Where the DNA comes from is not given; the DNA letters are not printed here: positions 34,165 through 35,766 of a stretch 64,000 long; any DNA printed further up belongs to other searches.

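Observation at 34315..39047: Three consecutive ATP-grasp ligases (one Lal-like, two RimK-like) with adjacent SAM methyltransferase and DsbA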

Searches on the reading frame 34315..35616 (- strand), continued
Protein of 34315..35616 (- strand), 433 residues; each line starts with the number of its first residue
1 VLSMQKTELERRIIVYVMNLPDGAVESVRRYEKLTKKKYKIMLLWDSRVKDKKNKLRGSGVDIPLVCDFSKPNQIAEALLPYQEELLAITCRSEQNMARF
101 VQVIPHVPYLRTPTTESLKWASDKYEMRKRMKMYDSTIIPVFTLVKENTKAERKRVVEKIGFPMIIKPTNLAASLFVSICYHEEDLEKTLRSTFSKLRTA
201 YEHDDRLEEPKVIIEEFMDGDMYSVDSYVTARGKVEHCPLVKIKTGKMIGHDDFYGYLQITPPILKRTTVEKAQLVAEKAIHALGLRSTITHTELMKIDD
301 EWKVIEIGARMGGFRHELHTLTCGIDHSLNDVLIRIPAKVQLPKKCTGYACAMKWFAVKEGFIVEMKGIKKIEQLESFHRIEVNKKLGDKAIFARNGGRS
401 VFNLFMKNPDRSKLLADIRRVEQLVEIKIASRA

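Call 59: fold_search(model_id=the predicted structure, library=pdb)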
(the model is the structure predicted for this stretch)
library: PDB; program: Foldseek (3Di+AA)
matches with E <= 10: 1677; with E <= 0.001: 441
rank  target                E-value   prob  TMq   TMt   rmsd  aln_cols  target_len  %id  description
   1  4dlk_A                4.2e-17  1.00  0.48  0.53   6.1       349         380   14  Crystal Structure of ATP-Ca++ complex of purK: N5-carboxyaminoimidazole ribonucleotide synthetase (released 2013-02-06)
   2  3vot_B                4.8e-17  1.00  0.44  0.48  13.0       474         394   15  Crystal structure of L-amino acid ligase from Bacillus licheniformis (released 2012-11-07)
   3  3r5h_A                6.1e-17  1.00  0.48  0.53   6.0       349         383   15  Crystal Structure of ADP-AIR complex of purK: N5-carboxyaminoimidazole ribonucleotide synthetase (released 2012-03-21)
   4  3q2o_A                6.1e-17  1.00  0.48  0.53   6.2       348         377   14  Crystal Structure of purK: N5-carboxyaminoimidazole ribonucleotide synthetase (released 2011-10-26)
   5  3v4s_B                6.5e-17  1.00  0.47  0.52   6.2       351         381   14  Crystal Structure of ADP-ATP complex of purK: N5-carboxyaminoimidazole ribonucleotide synthetase (released 2013-02-13)
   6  4dim                  6.9e-17  1.00  0.46  0.50  12.5       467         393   17  Crystal structure of phosphoribosylglycinamide synthetase from Anaerococcus prevotii (released 2012-02-29)
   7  3vmm                  7.3e-17  1.00  0.49  0.45   7.1       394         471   19  Crystal structure of BacD, an L-amino acid dipeptide ligase from Bacillus subtilis (released 2012-04-11)
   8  3wo1                  8.3e-17  1.00  0.49  0.46   7.8       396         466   19  Crystal structure of Trp332Ala mutant YwfE, an L-amino acid ligase, with bound ADP-Mg-Ala (released 2014-05-14)
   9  3vot_A                8.3e-17  1.00  0.48  0.50  11.4       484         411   14  Crystal structure of L-amino acid ligase from Bacillus licheniformis (released 2012-11-07)
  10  4wd3_A                1.1e-16  1.00  0.42  0.46  12.1       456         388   15  Crystal structure of an L-amino acid ligase RizA (released 2015-09-09)
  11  4m9u                  1.2e-16  1.00  0.45  0.52  10.1       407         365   15  The crystal structure of phosphoribosylaminoimidazole carboxylase ATPase subunit of Francisella tularensis subsp. tulare (released 2013-08-28)
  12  3wnz                  1.5e-16  1.00  0.50  0.47  11.7       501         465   17  Crystal structure of Bacillus subtilis YwfE, an L-amino acid ligase, with bound ADP-Mg-Pi (released 2014-05-14)
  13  4mam_A                3.0e-16  1.00  0.46  0.52  11.8       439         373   15  The crystal structure of phosphoribosylaminoimidazole carboxylase ATPase subunit of Francisella tularensis subsp. tula (released 2013-08-28)
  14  9eb8_C                4.3e-16  1.00  0.47  0.44   6.5       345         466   16  Crystal Structure of Biotin Carboxylase from Ankistrodesmus in Complex with ADP (released 2025-11-19)
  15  3v4s_A                4.3e-16  1.00  0.47  0.52   6.3       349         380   14  Crystal Structure of ADP-ATP complex of purK: N5-carboxyaminoimidazole ribonucleotide synthetase (released 2013-02-13)
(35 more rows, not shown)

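Call 61: search_protein_families(library=pfam, proteins=[L061:3970-4941:+, L061:2509-3474:+, L061:7776-8528:-, L059:7303-8316:+, L059:8368-9327:+, L059:2784-4235:+, L060:4316-5962:+, L060:7661-8686:+, L065:4651-5754:+, L063:9732-11039:+], max_evalue=0.001)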
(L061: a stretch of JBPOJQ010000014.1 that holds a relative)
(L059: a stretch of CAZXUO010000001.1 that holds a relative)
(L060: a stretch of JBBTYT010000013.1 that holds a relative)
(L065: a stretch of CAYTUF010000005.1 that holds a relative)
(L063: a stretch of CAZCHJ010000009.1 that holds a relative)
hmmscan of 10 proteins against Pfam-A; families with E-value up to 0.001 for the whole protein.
L061:3970-4941:+ (323 aa): 2 families
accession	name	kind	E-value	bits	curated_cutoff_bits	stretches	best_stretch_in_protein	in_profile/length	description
PF00294.29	PfkB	-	2.9e-43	148.8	25.8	1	49-300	33-298/302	pfkB family carbohydrate kinase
PF08543.17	Phos_pyr_kin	-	7.9e-06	25.9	27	1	184-285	112-225/246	Phosphomethylpyrimidine kinase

L061:2509-3474:+ (321 aa): 5 families
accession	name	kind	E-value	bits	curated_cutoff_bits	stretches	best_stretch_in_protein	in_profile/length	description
PF07992.20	Pyr_redox_2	-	4.4e-38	131.8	26.1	1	9-305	2-291/291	Pyridine nucleotide-disulphide oxidoreductase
PF13738.12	Pyr_redox_3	-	3.8e-14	53.1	30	1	58-288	77-305/305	Pyridine nucleotide-disulphide oxidoreductase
PF00070.33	Pyr_redox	-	5.3e-07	30.5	22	1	156-233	4-80/82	Pyridine nucleotide-disulphide oxidoreductase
PF00890.30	FAD_binding_2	-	1e-06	28.7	20.4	0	9-39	1-31/414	FAD binding domain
PF12831.13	FAD_oxidored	-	0.00015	21.6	27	0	9-43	1-37/416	FAD dependent oxidoreductase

L061:7776-8528:- (250 aa): 0 families

L059:7303-8316:+ (337 aa): 1 family
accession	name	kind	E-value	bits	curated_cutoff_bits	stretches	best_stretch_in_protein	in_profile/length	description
PF10648.15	Gmad2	-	7.4e-10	39.4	25.7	1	232-307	2-72/86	Immunoglobulin-like domain of bacterial spore germination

L059:8368-9327:+ (319 aa): 1 family
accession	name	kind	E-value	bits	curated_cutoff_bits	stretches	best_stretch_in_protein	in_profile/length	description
PF00188.32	CAP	-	1.5e-16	61.7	21.1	1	64-182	2-117/117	Cysteine-rich secretory protein family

L059:2784-4235:+ (483 aa): 14 families
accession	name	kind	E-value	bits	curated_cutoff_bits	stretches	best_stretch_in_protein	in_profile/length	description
PF00005.33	ABC_tran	-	1.5e-44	152.3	25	2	24-156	1-137/137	ABC transporter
PF13304.12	AAA_21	-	7.7e-22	79.2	27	2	103-187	212-303/304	AAA domain, putative AbiEii toxin, Type IV TA system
PF02463.25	SMC_N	-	2.2e-09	37.5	40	0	305-342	7-44/220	RecF/RecN/SMC N terminal domain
PF13555.12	AAA_29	-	1.7e-08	34.6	27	0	319-343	19-43/61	P-loop containing region of AAA domain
PF03193.22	RsgA_GTPase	-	2.5e-07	31.1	30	0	320-345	104-129/174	RsgA GTPase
PF13175.12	AAA_15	-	3.6e-06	27.3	32.1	0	314-342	16-43/374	AAA ATPase domain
PF20720.3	nSTAND3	-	2.6e-05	24.4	27.2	1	313-348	8-43/155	Novel STAND NTPase 3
PF05729.18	NACHT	-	5e-05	23.6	26.7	0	327-351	5-29/167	NACHT domain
PF13401.12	AAA_22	-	7.4e-05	23.5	27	0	322-389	5-70/130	AAA domain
PF01926.29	MMR_HSR1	-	0.00013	22.5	21.9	0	37-63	2-27/113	50S ribosome-binding GTPase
PF12848.13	ABC_tran_Xtn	-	0.00026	21.5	25.9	1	198-271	2-74/85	ABC transporter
PF13476.12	AAA_23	-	0.00032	21.8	27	0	327-343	24-40/201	AAA domain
PF13521.12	AAA_28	-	0.00039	21.1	27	0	327-395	4-70/164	AAA domain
PF13191.12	AAA_16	-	0.0006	20.8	32.6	0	323-348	25-50/167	AAA ATPase domain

L060:4316-5962:+ (548 aa): 2 families
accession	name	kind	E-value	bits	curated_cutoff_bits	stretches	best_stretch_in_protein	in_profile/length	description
PF02913.24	FAD-oxidase_C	-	3.5e-45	155.1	21.2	1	266-530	3-247/248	FAD linked oxidases, C-terminal domain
PF01565.28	FAD_binding_4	-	2.9e-26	92.3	26.4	1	36-174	1-135/139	FAD binding domain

L060:7661-8686:+ (341 aa): 1 family
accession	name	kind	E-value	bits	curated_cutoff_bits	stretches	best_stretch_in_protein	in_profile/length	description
PF02618.21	YceG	-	1.8e-75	254.4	32.4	1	47-338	1-275/275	YceG-like family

L065:4651-5754:+ (367 aa): 3 families
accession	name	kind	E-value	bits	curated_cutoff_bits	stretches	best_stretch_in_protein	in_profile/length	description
PF01556.23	DnaJ_C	-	2.2e-43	148.3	26.6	1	127-343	1-152/152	DnaJ C terminal domain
PF00226.36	DnaJ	-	3.1e-25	88.5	27.8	1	5-63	1-63/63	DnaJ domain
PF00684.25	DnaJ_CXXCXGXG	-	2.9e-15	56.7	32.7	1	154-218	1-65/65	DnaJ central domain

L063:9732-11039:+ (435 aa): 0 families

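Call 70: search_solved_structures(query=L005:6524-7828:+, max_evalue=0.00001)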
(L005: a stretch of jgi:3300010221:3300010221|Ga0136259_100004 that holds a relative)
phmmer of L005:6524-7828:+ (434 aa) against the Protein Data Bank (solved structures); distinct sequences matched with E-value up to 0.00001: 5.
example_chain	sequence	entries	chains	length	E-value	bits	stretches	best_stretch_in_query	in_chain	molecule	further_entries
7wac_A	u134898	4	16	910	1.3e-24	90.3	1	6-428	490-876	Cyanophycin synthase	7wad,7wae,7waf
7lgm_A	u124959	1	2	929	6.3e-21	78.1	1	6-419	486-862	Cyanophycin synthase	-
7lgn_A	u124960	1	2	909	1e-19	74.1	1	7-354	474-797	Cyanophycin synthase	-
7lg5_A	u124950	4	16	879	1.3e-17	67.2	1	6-367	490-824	Cyanophycin synthase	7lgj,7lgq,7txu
7txv_A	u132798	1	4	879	1.3e-17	67.2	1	6-367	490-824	Cyanophycin synthase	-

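Call 71: search_solved_structures(query=L024:4863-5816:-, max_evalue=0.001)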
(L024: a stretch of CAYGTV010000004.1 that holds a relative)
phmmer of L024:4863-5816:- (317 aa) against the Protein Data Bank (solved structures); distinct sequences matched with E-value up to 0.001: 8.
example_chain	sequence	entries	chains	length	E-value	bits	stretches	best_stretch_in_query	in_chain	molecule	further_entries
7wac_A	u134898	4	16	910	1.6e-08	37.2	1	110-292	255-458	Cyanophycin synthase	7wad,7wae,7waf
8fxh_A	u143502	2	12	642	7.7e-06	28.4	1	99-307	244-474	RimK domain-containing protein ATP-grasp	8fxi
7lg5_A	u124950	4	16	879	1.1e-05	28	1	91-291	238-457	Cyanophycin synthase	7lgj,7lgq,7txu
7txv_A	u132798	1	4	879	1.1e-05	28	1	91-291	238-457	Cyanophycin synthase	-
7lgn_A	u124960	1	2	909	5.2e-05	25.7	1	100-207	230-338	Cyanophycin synthase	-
7ta5_A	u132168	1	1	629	0.00029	23.2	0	107-193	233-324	Glutathione synthase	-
7lgm_A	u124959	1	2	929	0.00031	23.2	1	99-206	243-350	Cyanophycin synthase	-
3ln7_A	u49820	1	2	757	0.00034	23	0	64-191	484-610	Glutathione biosynthesis bifunctional protein gshAB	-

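Call 72: search_solved_structures(query=L012:2173-3504:+, max_evalue=0.01, show_alignments=1)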
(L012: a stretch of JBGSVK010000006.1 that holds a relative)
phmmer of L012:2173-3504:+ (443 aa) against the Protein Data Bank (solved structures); distinct sequences matched with E-value up to 0.01: 0.

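Call 75: search_protein_representatives(protein=window:34315-35616:-)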
Query: 433 residues. Proteins with E-value up to 0.001 (for the whole library): 2220; up to 1e-10: 484; up to 1e-30: 141. The best 150 are listed.
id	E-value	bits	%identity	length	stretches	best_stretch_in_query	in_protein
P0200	4.4e-158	542.9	58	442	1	34-431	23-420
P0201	2.7e-125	434.9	47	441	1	14-431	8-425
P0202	4.8e-114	397.9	44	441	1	8-430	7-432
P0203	4.2e-109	381.6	43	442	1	35-429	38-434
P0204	9.6e-107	373.9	41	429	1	4-427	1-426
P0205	5.8e-103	361.4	43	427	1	27-428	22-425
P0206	8.9e-100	350.9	42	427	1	40-431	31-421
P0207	1.3e-99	350.4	44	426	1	60-428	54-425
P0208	3.6e-99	348.9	41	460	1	24-431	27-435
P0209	3.3e-95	335.9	39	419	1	9-427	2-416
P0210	4.2e-92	325.6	40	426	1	28-429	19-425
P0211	6.9e-92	324.9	36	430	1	8-427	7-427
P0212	2.2e-91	323.3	39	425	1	11-429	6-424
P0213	1.6e-89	317.1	38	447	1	7-428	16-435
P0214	2.6e-88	313.2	36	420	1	11-428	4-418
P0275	6.4e-52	193.3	32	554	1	48-424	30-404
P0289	8.6e-42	159.9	28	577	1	59-413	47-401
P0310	9.4e-35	136.7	29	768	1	119-427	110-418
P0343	1.4e-30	123.0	27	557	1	33-426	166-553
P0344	1.4e-30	123.0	29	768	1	114-431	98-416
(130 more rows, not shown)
